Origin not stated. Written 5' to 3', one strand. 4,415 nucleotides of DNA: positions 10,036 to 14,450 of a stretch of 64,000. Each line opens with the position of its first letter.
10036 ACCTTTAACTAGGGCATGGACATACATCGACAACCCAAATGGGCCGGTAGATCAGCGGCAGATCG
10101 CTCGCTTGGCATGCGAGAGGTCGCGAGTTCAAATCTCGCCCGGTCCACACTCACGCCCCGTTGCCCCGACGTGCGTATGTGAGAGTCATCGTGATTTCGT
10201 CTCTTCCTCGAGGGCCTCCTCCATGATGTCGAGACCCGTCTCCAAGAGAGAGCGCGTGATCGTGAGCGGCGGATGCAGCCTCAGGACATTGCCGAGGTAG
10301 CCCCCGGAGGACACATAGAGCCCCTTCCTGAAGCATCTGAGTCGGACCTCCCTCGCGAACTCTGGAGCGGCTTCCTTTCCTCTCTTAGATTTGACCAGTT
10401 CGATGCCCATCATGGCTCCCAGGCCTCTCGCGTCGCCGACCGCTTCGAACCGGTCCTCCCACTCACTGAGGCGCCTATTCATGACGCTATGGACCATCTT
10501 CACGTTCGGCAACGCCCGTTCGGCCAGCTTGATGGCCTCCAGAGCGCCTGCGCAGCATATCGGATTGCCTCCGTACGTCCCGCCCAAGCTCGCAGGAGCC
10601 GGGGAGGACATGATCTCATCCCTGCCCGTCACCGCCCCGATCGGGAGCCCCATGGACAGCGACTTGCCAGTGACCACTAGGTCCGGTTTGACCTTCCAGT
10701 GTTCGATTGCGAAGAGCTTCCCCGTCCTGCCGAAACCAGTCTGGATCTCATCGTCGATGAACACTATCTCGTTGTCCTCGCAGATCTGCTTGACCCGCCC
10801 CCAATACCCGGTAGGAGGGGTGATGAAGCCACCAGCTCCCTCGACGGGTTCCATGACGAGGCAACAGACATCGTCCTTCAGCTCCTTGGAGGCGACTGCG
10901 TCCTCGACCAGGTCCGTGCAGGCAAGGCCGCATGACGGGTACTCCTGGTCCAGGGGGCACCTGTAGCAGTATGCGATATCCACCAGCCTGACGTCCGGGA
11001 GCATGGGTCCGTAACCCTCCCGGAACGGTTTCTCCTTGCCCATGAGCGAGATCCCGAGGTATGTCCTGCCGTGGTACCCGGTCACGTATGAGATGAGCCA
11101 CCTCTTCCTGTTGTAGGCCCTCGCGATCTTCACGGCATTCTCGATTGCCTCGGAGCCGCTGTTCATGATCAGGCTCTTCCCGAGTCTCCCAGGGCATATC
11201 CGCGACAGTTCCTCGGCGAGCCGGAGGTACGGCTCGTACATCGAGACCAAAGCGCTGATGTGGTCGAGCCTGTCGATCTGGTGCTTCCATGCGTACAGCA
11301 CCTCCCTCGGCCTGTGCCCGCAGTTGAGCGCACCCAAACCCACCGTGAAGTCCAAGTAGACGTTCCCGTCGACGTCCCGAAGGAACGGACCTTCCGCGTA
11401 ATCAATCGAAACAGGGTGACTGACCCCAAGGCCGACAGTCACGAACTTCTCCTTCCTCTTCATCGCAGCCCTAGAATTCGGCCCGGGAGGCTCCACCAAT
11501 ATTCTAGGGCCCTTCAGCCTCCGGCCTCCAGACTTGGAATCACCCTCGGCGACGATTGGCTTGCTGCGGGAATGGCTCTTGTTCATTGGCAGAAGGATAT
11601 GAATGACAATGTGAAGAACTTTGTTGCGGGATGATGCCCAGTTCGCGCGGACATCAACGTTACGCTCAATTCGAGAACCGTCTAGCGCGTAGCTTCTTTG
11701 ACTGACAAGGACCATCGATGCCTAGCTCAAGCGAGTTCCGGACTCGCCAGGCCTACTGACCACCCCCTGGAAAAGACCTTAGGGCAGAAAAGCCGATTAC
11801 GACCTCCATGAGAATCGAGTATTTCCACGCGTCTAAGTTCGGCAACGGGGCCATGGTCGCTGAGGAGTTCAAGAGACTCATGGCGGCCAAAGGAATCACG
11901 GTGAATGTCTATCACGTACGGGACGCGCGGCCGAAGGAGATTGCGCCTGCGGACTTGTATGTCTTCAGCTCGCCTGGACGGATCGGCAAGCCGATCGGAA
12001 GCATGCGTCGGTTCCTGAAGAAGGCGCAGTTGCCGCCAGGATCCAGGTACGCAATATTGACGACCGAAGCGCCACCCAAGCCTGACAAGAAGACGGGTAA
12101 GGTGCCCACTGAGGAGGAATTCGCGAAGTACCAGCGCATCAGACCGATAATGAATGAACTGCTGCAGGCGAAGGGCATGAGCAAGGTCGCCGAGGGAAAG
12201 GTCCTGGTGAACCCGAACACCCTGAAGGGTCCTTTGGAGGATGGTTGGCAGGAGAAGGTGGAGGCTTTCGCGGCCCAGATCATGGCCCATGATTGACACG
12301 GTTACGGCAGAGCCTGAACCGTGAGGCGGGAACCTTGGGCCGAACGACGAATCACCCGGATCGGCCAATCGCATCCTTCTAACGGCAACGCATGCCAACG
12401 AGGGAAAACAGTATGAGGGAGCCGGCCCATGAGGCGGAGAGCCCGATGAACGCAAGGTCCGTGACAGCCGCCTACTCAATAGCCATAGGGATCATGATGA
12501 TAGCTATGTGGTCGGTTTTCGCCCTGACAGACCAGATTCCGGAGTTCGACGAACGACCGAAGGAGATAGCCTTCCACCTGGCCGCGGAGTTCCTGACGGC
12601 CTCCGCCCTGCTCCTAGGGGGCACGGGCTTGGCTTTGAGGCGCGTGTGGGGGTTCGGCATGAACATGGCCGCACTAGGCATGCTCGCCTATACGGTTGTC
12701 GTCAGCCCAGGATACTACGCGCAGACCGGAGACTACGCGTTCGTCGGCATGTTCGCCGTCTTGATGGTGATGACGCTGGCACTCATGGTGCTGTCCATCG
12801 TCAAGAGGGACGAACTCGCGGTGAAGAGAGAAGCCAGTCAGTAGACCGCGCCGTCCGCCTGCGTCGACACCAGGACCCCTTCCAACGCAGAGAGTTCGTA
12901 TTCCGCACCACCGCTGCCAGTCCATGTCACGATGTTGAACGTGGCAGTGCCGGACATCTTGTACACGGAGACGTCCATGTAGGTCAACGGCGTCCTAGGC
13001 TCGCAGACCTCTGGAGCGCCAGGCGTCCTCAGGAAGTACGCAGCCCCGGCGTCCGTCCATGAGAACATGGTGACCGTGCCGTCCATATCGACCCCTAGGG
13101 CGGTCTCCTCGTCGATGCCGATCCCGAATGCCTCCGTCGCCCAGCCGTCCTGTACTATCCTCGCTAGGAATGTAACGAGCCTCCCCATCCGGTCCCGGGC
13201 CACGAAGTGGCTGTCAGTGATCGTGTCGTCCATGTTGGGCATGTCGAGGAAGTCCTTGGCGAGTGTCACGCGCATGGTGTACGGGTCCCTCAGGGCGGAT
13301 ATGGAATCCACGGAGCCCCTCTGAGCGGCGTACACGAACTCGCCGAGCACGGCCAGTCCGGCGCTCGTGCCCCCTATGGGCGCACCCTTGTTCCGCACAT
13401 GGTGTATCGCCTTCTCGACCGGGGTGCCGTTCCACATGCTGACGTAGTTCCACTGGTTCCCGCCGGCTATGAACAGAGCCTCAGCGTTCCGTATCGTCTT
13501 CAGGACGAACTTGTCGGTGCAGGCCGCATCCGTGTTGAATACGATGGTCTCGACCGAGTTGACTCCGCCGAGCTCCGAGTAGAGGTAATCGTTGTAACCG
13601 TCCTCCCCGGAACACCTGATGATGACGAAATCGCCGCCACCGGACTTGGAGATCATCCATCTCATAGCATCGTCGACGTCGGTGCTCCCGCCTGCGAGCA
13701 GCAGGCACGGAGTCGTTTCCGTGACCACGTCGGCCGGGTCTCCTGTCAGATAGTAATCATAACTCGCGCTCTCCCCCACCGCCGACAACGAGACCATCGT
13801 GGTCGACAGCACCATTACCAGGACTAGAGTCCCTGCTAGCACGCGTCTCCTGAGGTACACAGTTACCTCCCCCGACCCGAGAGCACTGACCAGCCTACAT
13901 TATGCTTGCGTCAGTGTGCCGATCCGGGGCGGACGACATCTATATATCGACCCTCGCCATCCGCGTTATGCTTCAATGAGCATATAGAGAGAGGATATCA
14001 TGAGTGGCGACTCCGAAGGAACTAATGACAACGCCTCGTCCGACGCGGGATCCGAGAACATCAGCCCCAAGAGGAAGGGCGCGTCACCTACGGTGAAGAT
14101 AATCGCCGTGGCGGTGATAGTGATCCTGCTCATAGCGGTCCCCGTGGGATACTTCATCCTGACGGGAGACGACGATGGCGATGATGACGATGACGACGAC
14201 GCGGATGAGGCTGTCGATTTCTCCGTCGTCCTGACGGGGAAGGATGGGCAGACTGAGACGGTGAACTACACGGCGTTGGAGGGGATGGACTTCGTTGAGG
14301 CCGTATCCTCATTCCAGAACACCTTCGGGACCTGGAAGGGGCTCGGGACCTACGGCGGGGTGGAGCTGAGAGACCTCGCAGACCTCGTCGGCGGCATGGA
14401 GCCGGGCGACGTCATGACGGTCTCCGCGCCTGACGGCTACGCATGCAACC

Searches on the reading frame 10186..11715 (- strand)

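Call 64: search_protein_families(library=pfam, proteins=[window:10186-11715:-], max_evalue=0.0001)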
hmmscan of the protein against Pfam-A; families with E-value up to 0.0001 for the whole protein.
window:10186-11715:- (509 aa): 1 family
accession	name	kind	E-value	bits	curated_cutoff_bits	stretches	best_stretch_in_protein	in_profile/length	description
PF00202.27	Aminotran_3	-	2.4e-99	333.2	30.5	1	101-502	10-403/403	Aminotransferase class-III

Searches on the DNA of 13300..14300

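Call 82: search_rna_families(source=window, start=13300, end=14300, threshold=evalue, max_evalue=1)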
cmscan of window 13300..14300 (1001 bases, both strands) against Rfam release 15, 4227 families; matches with E-value up to 1: 0.
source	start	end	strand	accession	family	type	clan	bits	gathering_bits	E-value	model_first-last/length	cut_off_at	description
